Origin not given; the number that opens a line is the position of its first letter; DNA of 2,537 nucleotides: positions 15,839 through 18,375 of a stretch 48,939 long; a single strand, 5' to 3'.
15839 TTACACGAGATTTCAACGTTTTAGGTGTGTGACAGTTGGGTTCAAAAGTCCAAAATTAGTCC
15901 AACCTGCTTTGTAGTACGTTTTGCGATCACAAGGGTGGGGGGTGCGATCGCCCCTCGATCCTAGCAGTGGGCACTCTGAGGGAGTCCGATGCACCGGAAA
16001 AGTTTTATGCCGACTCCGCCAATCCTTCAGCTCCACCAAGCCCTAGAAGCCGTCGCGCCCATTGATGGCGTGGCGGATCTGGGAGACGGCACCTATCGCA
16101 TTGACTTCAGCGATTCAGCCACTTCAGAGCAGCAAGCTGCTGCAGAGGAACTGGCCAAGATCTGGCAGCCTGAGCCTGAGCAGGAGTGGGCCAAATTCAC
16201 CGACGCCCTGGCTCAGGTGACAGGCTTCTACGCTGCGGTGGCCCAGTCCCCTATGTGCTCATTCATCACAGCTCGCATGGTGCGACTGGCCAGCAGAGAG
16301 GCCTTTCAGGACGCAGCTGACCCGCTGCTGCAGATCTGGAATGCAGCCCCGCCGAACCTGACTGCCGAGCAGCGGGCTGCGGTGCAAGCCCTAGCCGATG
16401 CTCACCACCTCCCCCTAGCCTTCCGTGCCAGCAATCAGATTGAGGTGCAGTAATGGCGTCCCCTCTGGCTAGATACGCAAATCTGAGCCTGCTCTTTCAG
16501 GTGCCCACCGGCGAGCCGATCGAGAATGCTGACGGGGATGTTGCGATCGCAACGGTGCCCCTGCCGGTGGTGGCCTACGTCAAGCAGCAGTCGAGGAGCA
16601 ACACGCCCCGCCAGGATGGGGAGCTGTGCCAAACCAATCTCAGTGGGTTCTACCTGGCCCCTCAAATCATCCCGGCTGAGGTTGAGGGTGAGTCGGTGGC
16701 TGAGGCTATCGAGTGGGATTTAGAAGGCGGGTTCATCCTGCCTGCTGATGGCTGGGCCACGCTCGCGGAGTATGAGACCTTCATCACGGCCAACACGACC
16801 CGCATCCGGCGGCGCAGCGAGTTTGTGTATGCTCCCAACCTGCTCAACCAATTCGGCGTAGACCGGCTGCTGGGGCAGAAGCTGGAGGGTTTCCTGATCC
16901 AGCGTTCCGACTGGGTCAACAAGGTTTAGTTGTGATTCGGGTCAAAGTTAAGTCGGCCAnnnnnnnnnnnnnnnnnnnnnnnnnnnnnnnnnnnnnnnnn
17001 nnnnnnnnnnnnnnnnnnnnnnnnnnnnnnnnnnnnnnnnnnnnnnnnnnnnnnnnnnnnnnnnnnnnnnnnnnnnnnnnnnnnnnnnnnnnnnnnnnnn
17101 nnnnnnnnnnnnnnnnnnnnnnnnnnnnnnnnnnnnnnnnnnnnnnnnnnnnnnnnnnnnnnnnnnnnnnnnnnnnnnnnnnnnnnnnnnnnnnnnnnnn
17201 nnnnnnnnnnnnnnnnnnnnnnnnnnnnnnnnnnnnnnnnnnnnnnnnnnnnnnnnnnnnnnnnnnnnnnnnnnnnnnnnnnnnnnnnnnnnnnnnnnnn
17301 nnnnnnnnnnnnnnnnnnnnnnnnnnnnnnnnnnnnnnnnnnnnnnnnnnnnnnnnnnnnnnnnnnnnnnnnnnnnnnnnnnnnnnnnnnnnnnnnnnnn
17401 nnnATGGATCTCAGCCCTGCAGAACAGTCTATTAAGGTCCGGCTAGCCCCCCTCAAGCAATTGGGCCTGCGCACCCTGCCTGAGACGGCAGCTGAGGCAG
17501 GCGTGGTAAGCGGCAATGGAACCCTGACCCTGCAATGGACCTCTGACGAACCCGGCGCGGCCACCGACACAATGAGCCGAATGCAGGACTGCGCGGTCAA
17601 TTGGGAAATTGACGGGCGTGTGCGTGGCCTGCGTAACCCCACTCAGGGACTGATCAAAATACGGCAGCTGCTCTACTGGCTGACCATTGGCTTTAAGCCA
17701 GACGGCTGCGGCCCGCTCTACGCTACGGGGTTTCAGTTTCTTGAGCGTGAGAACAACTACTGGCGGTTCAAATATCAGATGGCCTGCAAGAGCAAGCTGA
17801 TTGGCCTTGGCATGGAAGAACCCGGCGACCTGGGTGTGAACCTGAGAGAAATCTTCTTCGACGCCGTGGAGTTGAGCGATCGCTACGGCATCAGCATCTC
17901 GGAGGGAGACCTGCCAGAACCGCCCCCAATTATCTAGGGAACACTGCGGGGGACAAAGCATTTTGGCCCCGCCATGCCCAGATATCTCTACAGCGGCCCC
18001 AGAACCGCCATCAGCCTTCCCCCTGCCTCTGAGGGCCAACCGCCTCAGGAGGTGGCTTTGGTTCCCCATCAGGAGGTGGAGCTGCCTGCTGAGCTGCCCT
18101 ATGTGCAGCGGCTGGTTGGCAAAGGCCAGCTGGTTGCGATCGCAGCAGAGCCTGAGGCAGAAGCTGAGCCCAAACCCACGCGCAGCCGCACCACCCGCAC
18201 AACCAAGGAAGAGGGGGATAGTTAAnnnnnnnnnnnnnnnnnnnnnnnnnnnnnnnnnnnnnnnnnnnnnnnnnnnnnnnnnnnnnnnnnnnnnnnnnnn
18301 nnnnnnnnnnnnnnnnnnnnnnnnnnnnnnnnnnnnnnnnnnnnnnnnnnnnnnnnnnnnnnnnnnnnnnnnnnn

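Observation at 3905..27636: Conserved leader motif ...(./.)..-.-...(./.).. before nearly every late operon on both strands; candidate promoter for the phage sigma factor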

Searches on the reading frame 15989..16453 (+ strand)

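Call 6: search_protein_families(library=pfam, proteins=[window:15989-16453:+])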
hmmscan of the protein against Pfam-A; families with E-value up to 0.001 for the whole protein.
window:15989-16453:+ (154 aa): 0 families

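Call 53: search_protein_families(library=phrogs, proteins=[window:16007-16453:+], max_evalue=0.001)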
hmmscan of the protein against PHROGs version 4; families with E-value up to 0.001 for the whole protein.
window:16007-16453:+ (148 aa): 1 family
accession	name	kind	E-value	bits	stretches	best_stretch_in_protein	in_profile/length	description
phrog_22730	-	unknown function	0.0003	21.5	0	92-133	14-55/68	-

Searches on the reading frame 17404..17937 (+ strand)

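Call 49: search_protein_families(library=pfam, proteins=[window:17404-17937:+], max_evalue=0.001)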
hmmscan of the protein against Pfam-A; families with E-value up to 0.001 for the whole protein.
window:17404-17937:+ (177 aa): 1 family
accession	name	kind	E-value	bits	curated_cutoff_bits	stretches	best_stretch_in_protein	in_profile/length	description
PF09646.16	Gp37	-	2e-09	37.8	27.3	1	19-134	11-126/143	Gp37 protein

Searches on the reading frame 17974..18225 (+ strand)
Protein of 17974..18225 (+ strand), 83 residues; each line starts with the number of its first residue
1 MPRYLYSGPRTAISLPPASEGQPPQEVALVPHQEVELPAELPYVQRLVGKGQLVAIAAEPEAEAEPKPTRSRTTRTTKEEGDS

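Call 6: search_protein_families(library=pfam, proteins=[window:17974-18225:+])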
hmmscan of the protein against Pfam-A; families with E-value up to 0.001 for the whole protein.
window:17974-18225:+ (83 aa): 0 families

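Call 53: search_protein_families(library=phrogs, proteins=[window:17974-18225:+], max_evalue=0.001)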
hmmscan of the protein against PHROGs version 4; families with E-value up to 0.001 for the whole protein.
window:17974-18225:+ (83 aa): 1 family
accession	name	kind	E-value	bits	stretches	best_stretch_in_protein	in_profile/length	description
phrog_895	-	unknown function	2.1e-14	53.8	1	2-72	2-66/70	-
